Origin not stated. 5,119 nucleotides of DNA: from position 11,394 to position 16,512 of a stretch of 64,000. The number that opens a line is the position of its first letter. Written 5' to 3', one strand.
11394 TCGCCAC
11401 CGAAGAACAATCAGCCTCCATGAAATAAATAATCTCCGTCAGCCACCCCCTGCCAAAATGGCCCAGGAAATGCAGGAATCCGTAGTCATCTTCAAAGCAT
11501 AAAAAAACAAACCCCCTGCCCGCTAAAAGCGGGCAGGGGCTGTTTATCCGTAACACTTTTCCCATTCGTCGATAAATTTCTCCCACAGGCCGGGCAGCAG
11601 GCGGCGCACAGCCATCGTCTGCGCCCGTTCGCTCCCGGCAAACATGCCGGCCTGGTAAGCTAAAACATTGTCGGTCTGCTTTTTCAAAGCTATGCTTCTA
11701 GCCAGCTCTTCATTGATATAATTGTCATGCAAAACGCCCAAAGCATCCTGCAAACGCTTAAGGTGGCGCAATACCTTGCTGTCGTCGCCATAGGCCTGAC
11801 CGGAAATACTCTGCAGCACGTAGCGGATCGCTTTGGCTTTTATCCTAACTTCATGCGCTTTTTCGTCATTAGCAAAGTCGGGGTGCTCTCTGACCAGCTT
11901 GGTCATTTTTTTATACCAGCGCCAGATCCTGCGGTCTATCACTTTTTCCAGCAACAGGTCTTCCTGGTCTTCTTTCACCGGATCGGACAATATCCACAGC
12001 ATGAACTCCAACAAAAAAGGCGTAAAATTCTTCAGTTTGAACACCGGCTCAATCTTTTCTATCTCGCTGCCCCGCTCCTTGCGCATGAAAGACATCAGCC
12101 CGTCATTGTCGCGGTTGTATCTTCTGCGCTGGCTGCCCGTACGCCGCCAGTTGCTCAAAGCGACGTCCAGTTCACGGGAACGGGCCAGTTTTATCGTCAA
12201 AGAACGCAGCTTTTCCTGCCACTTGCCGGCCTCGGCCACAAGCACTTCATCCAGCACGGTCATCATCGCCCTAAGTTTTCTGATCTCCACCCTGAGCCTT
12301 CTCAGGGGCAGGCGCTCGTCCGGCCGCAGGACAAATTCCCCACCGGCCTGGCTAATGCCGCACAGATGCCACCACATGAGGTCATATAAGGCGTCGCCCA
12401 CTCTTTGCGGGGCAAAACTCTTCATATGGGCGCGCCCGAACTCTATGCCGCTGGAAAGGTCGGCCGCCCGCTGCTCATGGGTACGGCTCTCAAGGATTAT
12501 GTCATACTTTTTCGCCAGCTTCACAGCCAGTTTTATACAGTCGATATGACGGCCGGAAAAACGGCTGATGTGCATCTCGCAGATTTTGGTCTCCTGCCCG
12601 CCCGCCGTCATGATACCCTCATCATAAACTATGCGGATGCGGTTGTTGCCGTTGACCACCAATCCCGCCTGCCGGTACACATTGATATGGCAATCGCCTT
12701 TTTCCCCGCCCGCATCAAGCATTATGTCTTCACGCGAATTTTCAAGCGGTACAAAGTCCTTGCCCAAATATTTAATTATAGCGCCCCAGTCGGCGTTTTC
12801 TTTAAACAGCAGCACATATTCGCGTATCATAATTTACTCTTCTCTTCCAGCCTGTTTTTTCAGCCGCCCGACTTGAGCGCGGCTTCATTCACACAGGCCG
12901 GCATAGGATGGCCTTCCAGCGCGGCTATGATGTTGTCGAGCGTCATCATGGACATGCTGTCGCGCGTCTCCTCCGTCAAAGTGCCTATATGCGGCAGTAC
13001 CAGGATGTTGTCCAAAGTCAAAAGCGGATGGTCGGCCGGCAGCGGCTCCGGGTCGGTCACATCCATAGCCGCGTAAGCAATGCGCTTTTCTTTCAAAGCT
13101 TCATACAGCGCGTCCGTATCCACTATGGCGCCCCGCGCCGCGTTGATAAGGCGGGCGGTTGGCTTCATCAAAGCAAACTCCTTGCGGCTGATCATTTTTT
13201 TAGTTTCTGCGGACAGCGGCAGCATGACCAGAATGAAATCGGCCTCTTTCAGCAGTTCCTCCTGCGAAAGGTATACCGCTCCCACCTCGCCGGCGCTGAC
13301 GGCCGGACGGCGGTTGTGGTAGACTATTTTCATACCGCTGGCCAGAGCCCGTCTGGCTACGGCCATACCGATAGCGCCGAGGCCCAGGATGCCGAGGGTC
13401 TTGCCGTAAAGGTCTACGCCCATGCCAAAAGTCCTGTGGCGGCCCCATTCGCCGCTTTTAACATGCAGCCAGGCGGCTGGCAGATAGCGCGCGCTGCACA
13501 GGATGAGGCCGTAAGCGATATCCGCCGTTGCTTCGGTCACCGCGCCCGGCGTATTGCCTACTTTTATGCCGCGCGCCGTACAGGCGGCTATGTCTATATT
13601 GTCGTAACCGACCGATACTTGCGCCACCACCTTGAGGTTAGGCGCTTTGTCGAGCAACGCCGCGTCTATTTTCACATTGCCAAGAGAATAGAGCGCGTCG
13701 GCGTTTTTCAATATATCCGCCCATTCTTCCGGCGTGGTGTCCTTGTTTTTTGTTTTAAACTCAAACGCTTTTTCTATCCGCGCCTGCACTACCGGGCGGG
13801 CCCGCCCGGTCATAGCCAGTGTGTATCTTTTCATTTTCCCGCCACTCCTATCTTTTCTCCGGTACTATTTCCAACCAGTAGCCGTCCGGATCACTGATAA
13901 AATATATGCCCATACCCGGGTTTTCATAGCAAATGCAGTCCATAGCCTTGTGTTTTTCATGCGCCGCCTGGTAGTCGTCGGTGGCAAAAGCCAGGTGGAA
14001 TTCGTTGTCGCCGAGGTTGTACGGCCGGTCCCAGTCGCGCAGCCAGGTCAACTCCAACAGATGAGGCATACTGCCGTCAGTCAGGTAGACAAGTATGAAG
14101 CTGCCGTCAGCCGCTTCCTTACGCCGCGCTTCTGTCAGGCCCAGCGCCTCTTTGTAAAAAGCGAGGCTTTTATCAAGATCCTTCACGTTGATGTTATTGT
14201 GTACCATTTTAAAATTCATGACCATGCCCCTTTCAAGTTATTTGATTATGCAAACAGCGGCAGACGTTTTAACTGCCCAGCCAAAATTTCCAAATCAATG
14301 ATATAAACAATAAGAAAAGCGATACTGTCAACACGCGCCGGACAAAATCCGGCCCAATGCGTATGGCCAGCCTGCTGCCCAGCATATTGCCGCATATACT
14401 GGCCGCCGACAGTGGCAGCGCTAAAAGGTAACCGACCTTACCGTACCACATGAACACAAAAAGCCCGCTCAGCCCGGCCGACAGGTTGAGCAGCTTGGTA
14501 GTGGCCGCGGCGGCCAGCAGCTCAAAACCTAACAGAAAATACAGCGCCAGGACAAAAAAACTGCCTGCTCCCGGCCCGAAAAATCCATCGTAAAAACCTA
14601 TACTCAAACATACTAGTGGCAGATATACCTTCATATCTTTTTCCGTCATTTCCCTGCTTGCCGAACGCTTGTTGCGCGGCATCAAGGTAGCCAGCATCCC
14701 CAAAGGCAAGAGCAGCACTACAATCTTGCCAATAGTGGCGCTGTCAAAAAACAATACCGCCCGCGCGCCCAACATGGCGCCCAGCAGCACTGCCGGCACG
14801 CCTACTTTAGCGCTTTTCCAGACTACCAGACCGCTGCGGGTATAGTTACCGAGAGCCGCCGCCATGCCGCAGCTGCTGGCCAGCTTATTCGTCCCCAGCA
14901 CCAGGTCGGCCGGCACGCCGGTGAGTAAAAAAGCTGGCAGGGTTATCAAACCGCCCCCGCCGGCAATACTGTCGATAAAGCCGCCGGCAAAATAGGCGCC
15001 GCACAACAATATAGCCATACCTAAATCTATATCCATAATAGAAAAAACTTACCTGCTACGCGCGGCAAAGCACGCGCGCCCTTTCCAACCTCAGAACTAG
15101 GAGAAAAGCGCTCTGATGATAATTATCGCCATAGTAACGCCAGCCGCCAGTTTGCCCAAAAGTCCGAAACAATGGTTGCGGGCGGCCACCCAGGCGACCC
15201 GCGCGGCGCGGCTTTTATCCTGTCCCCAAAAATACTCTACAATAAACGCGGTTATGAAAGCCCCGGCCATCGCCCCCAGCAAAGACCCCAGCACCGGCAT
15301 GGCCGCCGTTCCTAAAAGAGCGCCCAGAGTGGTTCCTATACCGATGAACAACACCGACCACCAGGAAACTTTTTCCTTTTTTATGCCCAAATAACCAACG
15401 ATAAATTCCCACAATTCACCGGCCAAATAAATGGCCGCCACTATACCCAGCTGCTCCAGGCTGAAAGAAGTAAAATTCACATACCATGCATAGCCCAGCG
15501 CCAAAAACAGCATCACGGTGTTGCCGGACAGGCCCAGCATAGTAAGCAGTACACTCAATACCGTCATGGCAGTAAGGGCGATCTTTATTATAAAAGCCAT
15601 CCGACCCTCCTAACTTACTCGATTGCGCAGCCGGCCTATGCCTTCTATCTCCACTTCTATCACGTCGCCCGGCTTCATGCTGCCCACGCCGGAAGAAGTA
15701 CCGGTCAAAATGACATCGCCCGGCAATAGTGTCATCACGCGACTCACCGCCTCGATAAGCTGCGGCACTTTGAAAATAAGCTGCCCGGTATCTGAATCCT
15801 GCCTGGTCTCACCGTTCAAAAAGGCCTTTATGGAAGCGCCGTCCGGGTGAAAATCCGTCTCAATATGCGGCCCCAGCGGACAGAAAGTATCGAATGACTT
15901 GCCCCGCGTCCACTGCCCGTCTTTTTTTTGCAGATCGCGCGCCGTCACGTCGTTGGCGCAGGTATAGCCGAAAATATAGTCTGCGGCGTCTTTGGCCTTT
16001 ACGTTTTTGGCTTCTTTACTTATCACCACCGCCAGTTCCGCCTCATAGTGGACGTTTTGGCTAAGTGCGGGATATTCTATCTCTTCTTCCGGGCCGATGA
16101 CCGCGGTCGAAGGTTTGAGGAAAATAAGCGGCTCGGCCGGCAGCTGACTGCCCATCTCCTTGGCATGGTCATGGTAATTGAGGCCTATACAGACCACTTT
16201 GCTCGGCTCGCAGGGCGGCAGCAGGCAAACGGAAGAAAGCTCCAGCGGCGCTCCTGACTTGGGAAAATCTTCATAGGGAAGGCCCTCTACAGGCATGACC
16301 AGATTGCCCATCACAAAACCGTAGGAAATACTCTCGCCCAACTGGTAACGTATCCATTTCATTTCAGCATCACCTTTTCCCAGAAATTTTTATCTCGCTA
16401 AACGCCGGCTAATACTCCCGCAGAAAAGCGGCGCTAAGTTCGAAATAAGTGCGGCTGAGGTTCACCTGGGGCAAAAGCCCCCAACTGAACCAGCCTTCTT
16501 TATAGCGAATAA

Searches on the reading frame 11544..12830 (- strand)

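Call 38: search_protein_families(library=pfam, proteins=[window:11544-12830:-], max_evalue=0.00001)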
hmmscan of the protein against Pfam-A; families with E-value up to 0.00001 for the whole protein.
window:11544-12830:- (428 aa): 1 family
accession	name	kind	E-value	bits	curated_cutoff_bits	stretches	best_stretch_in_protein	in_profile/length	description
PF05235.19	CHAD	-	3.4e-25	89.8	25.6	1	168-377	18-227/228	CHAD domain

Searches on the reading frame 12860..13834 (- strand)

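Call 10: search_protein_families(library=pfam, proteins=[window:12860-13834:-], max_evalue=0.0001)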
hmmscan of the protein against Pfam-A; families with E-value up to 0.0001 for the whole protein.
window:12860-13834:- (324 aa): 5 families
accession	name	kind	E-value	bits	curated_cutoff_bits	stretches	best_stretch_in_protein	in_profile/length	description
PF02826.25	2-Hacid_dh_C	-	4.7e-59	199.2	25.1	1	109-284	2-178/178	D-isomer specific 2-hydroxyacid dehydrogenase, NAD binding domain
PF00389.36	2-Hacid_dh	-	8.6e-35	119.8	24.6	1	11-316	6-134/134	D-isomer specific 2-hydroxyacid dehydrogenase, catalytic domain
PF03446.21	NAD_binding_2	-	1.3e-09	38.7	21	1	147-259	2-119/161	NAD binding domain of 6-phosphogluconate dehydrogenase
PF03807.23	F420_oxidored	-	6.5e-06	27.1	21.6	1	147-208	2-70/94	NADP oxidoreductase coenzyme F420-dependent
PF07991.19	KARI_N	-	9.9e-05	22.4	20.6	0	142-210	2-73/165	Acetohydroxy acid isomeroreductase, NADPH-binding domain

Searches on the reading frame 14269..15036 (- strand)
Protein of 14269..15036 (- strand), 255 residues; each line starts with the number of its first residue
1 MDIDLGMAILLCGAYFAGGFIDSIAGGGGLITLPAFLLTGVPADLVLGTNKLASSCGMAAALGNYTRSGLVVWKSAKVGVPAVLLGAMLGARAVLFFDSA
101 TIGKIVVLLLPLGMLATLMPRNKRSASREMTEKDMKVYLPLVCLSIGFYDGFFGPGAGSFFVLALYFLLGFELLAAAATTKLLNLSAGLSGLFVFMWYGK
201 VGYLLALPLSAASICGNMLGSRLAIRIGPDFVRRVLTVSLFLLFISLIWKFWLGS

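Call 10: search_protein_families(library=pfam, proteins=[window:14269-15036:-], max_evalue=0.0001)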
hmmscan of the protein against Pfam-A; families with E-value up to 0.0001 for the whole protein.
window:14269-15036:- (255 aa): 1 family
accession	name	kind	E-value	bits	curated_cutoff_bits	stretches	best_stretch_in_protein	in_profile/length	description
PF01925.25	TauE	-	2.3e-42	145.7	32.6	1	12-246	2-236/237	Sulfite exporter TauE/SafE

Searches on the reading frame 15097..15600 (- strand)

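Call 10: search_protein_families(library=pfam, proteins=[window:15097-15600:-], max_evalue=0.0001)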
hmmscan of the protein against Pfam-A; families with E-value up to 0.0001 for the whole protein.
window:15097-15600:- (167 aa): 1 family
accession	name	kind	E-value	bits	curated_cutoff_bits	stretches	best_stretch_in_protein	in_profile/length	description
PF04306.18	DUF456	-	5.2e-18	66.1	29.4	1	23-163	4-137/139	Protein of unknown function (DUF456)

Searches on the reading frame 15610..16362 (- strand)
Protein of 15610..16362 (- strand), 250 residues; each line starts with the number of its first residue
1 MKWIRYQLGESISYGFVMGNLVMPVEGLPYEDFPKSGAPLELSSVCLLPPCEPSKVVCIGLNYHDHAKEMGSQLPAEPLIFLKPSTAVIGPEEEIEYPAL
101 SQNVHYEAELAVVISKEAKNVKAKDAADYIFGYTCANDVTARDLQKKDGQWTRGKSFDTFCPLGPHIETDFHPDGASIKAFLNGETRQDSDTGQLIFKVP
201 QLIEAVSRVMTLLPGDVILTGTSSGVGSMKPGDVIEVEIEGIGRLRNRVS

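Call 10: search_protein_families(library=pfam, proteins=[window:15610-16362:-], max_evalue=0.0001)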
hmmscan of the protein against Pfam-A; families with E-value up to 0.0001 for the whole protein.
window:15610-16362:- (250 aa): 2 families
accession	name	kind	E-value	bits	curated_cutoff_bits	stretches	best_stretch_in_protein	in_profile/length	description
PF01557.24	FAA_hydrolase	-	1.8e-74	250.5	23.9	1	55-249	1-213/214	Fumarylacetoacetate (FAA) hydrolase C-terminal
PF10370.14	Rv2993c-like_N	-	2.7e-08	35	21.3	1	1-50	1-50/50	Rv2993c-like, N-terminal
